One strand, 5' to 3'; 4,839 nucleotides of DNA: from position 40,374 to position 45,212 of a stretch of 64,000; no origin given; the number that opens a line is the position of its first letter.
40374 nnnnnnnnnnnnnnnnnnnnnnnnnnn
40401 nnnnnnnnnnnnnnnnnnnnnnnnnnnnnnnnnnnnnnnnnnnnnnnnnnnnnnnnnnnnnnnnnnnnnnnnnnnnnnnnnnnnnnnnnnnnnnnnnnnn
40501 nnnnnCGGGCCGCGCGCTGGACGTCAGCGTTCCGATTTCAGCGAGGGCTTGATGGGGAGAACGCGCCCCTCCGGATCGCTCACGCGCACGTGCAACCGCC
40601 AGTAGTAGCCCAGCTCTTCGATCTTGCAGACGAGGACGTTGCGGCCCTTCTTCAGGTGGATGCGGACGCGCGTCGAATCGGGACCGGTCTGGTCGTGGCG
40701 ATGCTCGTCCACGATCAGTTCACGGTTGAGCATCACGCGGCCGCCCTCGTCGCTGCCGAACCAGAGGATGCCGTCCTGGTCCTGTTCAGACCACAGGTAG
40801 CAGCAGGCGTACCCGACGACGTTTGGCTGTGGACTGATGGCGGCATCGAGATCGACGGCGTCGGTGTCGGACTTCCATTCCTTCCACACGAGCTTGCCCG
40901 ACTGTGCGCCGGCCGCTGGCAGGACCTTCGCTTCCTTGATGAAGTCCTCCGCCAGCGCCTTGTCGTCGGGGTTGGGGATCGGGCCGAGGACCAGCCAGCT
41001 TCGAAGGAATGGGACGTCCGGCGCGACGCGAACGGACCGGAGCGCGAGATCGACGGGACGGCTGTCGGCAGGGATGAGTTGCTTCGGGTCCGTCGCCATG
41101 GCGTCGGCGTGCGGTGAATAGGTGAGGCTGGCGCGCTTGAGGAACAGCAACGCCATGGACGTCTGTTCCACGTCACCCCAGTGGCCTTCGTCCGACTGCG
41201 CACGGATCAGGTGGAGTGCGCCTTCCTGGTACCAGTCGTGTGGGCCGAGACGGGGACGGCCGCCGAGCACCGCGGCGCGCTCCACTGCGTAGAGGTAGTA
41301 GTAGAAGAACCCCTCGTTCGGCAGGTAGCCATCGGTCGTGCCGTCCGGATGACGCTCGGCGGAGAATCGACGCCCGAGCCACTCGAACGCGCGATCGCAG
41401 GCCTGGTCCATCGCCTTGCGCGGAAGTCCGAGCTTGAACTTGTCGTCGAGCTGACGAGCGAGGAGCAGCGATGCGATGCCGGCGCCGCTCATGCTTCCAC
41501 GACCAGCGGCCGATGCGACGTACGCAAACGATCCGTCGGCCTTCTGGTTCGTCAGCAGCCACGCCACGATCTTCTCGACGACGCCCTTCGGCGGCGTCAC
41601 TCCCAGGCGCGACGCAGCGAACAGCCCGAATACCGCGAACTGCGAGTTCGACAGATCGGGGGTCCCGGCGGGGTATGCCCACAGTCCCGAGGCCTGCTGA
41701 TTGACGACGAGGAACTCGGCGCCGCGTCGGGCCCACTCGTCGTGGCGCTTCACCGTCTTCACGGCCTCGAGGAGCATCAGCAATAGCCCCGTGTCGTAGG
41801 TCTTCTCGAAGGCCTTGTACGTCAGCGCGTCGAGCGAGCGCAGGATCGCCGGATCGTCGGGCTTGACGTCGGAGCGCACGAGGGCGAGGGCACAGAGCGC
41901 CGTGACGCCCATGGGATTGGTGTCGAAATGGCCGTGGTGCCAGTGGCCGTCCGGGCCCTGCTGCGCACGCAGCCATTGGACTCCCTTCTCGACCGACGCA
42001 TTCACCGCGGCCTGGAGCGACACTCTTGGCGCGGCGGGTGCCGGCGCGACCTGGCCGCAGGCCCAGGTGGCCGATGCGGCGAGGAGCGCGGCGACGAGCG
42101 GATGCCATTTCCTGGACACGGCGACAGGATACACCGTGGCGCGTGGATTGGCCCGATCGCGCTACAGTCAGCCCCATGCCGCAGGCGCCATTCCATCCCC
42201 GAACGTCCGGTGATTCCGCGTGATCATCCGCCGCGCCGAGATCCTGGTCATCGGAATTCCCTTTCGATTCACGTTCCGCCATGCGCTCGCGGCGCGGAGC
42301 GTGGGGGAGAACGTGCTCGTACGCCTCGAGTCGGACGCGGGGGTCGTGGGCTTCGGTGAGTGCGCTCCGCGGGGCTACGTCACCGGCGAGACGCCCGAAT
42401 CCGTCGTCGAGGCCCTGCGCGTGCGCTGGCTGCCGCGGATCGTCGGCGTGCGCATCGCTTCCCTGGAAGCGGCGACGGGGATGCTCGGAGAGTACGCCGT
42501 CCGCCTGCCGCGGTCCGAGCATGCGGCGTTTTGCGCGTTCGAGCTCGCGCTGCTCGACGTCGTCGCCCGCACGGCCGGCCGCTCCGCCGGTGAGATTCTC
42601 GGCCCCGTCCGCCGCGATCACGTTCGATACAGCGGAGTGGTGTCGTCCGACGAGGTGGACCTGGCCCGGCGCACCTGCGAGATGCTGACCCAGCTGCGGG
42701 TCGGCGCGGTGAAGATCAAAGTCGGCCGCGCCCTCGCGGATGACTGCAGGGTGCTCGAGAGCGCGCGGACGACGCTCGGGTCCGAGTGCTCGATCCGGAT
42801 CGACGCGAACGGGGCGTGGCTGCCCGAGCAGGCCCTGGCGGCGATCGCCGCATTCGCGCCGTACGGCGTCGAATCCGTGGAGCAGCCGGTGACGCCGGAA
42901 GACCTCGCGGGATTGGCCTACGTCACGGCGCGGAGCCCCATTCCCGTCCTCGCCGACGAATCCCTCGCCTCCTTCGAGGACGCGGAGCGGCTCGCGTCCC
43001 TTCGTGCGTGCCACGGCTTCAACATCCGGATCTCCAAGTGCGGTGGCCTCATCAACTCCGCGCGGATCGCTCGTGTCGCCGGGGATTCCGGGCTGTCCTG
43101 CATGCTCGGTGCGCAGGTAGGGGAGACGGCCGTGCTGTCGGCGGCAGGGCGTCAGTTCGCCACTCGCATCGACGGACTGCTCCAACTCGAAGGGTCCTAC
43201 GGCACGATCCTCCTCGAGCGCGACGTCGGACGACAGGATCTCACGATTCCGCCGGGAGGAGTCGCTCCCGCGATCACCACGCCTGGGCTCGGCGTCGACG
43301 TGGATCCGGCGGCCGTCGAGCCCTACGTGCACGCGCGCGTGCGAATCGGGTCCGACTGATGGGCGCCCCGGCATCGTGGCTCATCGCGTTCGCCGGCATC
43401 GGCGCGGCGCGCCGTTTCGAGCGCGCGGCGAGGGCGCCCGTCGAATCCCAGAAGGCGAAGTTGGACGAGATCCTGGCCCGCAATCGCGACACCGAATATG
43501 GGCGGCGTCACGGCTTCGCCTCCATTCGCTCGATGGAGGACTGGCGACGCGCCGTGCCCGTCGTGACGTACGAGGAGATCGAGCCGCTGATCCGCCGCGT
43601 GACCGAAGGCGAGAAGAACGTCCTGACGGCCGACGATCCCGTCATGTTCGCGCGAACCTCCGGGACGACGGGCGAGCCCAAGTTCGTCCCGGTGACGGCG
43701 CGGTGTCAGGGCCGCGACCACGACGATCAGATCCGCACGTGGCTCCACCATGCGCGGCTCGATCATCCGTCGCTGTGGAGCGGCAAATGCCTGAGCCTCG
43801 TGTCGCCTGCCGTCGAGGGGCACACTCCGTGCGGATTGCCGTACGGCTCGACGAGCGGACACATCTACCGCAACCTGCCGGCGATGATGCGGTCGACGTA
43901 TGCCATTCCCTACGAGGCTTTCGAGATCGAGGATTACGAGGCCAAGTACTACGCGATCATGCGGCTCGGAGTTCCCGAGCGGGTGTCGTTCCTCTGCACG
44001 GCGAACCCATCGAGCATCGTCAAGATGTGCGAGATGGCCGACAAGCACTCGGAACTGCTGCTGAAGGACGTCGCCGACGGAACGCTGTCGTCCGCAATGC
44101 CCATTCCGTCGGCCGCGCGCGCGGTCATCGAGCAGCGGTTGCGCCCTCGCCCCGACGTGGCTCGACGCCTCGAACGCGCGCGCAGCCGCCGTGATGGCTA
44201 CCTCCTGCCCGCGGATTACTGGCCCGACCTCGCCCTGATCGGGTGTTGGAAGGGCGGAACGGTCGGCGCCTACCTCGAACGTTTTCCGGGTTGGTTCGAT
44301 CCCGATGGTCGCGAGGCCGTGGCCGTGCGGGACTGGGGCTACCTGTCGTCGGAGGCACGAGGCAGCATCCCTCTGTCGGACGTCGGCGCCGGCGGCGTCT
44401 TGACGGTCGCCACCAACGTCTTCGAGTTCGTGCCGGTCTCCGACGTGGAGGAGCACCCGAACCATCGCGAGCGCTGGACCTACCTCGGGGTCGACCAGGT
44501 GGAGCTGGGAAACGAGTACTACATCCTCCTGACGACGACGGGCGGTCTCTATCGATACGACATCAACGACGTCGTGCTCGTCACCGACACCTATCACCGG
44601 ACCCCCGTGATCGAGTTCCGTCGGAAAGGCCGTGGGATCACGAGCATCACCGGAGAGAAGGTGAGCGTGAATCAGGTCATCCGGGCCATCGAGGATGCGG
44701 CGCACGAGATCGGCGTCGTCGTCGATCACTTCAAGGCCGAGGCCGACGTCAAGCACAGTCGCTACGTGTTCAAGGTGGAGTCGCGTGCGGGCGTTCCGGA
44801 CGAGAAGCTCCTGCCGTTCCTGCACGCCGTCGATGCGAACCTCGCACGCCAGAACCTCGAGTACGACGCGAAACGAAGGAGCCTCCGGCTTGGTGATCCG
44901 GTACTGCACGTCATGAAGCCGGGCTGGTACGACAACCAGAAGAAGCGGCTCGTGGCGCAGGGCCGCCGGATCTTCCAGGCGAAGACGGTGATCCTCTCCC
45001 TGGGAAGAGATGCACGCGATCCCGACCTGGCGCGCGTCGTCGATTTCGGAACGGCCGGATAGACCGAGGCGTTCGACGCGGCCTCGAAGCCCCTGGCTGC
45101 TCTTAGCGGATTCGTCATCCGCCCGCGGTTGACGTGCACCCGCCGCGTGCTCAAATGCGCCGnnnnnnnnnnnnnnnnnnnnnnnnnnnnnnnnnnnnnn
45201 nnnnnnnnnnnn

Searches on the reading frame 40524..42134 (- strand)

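Call 33: search_protein_families(library=pfam, proteins=[window:40524-42134:-], max_evalue=0.001)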
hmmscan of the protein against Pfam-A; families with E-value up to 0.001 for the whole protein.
window:40524-42134:- (536 aa): 3 families
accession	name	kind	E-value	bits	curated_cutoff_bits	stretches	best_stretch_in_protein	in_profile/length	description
PF13243.12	SQHop_cyclase_C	-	6.5e-09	35.7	26.1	0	117-205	144-228/319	Squalene-hopene cyclase C-terminal domain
PF13249.12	SQHop_cyclase_N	-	8e-05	22.4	26.2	0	45-100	44-99/291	Squalene-hopene cyclase N-terminal domain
PF00432.27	Prenyltrans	-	0.00018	21.4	26.5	0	49-256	53-208/304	Prenyltransferase alpha-alpha toroid domain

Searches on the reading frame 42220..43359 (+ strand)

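Call 33: search_protein_families(library=pfam, proteins=[window:42220-43359:+], max_evalue=0.001)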
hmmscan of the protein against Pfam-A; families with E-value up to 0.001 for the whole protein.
window:42220-43359:+ (379 aa): 2 families
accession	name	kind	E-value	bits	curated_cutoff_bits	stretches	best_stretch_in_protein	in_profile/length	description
PF13378.12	MR_MLE_C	-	1.2e-42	146.5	29.4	1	149-364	3-218/219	Enolase C-terminal domain-like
PF02746.21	MR_MLE_N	-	4.6e-09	37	22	1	20-128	17-117/117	Mandelate racemase / muconate lactonizing enzyme, N-terminal domain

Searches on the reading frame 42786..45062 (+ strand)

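Call 33: search_protein_families(library=pfam, proteins=[window:42786-45062:+], max_evalue=0.001)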
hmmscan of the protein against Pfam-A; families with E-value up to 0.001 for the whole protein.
window:42786-45062:+ (758 aa): 4 families
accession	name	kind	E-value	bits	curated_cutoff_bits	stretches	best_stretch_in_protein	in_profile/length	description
PF03321.19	GH3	-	9.7e-75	252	23.6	1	208-504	2-299/304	GH3 family N-terminal domain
PF23571.1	GH3_M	-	2.3e-18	66.5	23.6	1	540-614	4-75/75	GH3 family central domain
PF23572.1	GH3_C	-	7.7e-13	49.6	23.6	1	630-738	2-115/119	GH3 family C-terminal domain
PF00501.34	AMP-binding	-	0.00055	19.3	29.9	1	268-306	151-185/384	AMP-binding enzyme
